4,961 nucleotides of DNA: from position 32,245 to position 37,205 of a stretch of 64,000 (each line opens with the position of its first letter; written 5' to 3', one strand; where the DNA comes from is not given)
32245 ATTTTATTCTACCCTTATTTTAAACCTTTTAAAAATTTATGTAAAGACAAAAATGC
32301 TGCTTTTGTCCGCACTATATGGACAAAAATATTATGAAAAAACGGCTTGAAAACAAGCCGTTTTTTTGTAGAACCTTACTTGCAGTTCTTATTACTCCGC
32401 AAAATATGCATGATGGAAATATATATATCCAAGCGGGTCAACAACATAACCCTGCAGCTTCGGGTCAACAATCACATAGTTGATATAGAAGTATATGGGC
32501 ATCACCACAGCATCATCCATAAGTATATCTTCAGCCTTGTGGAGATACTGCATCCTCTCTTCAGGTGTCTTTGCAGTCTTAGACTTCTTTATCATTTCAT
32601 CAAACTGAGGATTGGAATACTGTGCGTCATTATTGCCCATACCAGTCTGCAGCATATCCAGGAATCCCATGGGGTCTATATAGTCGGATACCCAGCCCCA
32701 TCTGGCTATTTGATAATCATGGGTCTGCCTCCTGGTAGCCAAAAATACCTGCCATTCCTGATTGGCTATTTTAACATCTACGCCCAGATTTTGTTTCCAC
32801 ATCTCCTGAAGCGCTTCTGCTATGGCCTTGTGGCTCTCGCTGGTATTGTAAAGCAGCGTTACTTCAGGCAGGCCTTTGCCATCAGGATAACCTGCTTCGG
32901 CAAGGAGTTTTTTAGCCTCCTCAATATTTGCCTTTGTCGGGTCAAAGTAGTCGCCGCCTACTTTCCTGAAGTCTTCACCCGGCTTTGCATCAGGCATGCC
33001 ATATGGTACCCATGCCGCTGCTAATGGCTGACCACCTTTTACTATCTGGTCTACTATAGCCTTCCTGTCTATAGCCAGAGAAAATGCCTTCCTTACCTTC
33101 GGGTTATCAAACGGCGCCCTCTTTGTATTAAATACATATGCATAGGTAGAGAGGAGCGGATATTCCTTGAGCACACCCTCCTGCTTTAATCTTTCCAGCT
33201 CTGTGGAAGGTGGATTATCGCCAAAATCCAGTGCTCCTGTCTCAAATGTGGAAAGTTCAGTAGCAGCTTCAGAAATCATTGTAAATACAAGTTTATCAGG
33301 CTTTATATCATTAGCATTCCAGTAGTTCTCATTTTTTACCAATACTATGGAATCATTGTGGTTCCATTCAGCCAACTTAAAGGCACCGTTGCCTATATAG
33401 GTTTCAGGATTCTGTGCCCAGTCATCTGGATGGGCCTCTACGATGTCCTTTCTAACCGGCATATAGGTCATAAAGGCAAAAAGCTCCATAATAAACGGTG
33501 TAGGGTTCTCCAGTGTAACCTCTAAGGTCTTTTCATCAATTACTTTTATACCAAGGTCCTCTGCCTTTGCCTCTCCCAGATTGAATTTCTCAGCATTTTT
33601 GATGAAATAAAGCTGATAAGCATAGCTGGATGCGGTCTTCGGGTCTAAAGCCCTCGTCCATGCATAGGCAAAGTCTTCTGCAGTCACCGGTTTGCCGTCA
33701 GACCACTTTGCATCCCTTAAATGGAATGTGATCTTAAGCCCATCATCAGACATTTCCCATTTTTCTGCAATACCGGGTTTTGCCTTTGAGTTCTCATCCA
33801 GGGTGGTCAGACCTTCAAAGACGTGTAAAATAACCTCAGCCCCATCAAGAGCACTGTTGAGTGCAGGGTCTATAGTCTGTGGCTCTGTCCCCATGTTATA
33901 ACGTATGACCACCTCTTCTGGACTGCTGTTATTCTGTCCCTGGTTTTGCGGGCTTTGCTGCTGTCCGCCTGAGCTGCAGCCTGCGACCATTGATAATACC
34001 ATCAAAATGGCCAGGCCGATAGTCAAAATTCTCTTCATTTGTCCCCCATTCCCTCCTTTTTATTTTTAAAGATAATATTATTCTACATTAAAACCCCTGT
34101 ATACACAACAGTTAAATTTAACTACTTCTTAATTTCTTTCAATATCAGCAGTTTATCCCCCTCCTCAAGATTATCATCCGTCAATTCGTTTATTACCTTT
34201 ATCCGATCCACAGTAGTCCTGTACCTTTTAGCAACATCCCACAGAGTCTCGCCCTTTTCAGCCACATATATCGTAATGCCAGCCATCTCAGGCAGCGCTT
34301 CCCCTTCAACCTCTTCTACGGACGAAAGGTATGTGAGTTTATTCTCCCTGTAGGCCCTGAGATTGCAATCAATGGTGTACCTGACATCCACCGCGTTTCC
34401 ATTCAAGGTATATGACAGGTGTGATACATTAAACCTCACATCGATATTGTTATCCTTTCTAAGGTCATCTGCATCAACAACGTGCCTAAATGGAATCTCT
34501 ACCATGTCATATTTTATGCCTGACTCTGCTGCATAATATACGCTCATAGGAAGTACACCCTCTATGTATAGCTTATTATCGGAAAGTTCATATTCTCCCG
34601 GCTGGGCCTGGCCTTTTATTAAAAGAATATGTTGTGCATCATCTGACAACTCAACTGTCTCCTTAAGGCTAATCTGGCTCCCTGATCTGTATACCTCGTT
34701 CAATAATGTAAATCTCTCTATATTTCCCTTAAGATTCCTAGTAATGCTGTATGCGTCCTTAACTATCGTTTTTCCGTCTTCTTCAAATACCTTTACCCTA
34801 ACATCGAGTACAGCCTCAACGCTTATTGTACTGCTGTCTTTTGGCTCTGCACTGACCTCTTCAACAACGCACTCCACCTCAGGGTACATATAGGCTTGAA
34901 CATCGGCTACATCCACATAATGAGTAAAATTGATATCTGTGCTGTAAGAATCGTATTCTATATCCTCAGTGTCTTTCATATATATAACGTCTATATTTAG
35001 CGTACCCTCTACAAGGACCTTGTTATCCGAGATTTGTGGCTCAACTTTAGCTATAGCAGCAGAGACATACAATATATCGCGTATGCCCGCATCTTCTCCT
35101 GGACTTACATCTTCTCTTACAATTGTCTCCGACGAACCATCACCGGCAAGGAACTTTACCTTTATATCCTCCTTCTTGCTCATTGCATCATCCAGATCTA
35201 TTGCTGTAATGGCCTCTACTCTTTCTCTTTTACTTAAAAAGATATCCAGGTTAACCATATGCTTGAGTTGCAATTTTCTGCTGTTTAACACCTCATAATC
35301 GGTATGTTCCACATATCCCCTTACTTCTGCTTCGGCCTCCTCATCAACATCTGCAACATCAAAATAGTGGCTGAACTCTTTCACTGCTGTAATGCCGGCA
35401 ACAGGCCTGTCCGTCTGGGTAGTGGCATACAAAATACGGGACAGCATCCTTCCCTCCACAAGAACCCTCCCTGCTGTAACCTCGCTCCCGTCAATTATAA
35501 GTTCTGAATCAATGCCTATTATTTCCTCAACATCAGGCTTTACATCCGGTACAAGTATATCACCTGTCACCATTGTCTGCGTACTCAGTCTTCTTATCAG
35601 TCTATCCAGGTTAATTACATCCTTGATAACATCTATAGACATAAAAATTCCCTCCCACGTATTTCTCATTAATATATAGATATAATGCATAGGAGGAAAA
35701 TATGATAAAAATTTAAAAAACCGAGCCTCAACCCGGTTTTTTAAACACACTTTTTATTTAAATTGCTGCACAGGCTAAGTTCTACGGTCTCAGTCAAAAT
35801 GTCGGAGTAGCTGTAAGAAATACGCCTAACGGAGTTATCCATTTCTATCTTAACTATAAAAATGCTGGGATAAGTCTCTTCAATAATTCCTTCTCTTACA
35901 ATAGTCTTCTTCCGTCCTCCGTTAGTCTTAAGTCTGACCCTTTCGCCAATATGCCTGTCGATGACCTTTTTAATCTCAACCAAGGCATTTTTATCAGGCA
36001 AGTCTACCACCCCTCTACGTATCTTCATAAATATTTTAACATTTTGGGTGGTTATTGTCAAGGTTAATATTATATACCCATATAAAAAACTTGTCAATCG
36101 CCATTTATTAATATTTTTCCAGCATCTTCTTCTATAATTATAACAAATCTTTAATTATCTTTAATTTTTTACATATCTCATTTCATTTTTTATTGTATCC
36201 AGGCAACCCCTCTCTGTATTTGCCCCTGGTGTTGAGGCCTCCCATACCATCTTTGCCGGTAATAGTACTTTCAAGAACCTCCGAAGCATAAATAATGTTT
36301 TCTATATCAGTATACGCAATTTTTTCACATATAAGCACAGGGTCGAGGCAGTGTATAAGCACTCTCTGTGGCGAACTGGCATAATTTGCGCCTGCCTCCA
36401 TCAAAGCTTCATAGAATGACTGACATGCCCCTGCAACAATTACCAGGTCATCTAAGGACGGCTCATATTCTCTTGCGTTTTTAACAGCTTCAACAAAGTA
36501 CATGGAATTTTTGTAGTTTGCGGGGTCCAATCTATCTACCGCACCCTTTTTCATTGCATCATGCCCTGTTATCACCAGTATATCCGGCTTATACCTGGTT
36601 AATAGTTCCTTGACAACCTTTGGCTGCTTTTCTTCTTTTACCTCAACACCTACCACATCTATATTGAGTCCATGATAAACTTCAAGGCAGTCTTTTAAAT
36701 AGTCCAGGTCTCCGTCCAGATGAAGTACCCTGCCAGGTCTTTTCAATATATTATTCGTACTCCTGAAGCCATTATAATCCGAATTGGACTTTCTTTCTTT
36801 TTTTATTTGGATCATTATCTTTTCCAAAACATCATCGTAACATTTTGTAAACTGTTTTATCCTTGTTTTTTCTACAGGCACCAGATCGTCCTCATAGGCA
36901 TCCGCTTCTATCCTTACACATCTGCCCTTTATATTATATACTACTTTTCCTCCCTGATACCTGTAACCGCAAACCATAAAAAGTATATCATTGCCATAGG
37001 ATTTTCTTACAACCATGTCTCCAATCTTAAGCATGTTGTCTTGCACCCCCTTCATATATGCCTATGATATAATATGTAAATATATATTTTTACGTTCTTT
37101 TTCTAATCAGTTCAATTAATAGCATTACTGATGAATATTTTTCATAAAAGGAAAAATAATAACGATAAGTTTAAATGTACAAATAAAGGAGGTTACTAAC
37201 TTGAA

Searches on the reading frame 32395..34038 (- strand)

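Call 26: search_protein_families(library=pfam, proteins=[window:32395-34038:-])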
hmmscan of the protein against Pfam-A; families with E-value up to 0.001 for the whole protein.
window:32395-34038:- (548 aa): 1 family
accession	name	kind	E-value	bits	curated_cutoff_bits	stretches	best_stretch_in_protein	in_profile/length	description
PF00496.27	SBP_bac_5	-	3.7e-103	345.9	32.4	1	86-469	2-366/368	Bacterial extracellular solute-binding proteins, family 5 Middle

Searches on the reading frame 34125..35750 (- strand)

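Call 26: search_protein_families(library=pfam, proteins=[window:34125-35750:-])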
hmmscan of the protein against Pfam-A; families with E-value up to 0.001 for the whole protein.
window:34125-35750:- (542 aa): 2 families
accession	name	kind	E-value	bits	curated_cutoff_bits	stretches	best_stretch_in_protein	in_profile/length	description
PF12673.12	SipL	-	4.3e-38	129.8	23.6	3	223-302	2-76/78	SipL, SPOCS domain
PF01476.26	LysM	-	1.3e-10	41.5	20.9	1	495-536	1-42/43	LysM domain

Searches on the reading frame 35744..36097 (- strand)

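Call 26: search_protein_families(library=pfam, proteins=[window:35744-36097:-])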
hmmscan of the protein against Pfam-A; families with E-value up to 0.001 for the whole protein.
window:35744-36097:- (118 aa): 1 family
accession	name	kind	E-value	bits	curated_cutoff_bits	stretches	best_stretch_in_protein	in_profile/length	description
PF06257.17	VEG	-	1.6e-29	102.2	25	1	38-107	2-72/73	Biofilm formation stimulator VEG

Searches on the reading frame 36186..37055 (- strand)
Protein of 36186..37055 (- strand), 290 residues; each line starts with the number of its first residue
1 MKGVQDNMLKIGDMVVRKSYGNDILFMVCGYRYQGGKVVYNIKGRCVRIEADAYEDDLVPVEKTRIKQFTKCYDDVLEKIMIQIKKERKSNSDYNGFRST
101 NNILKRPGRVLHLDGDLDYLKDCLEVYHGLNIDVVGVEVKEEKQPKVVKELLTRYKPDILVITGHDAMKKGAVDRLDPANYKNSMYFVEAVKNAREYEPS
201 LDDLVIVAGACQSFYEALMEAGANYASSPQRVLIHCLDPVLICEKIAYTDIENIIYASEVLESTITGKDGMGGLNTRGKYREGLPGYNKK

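Call 8: search_protein_families(library=pfam, proteins=[window:36186-37055:-])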
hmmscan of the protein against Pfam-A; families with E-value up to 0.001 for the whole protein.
window:36186-37055:- (290 aa): 2 families
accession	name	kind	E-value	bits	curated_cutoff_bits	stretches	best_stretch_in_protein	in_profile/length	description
PF05582.17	Peptidase_U57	-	1.6e-108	362.7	25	1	10-285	1-280/280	YabG peptidase U57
PF24144.1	Phage_tudor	-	0.0001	22.6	27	1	8-83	5-85/90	Phage tudor domain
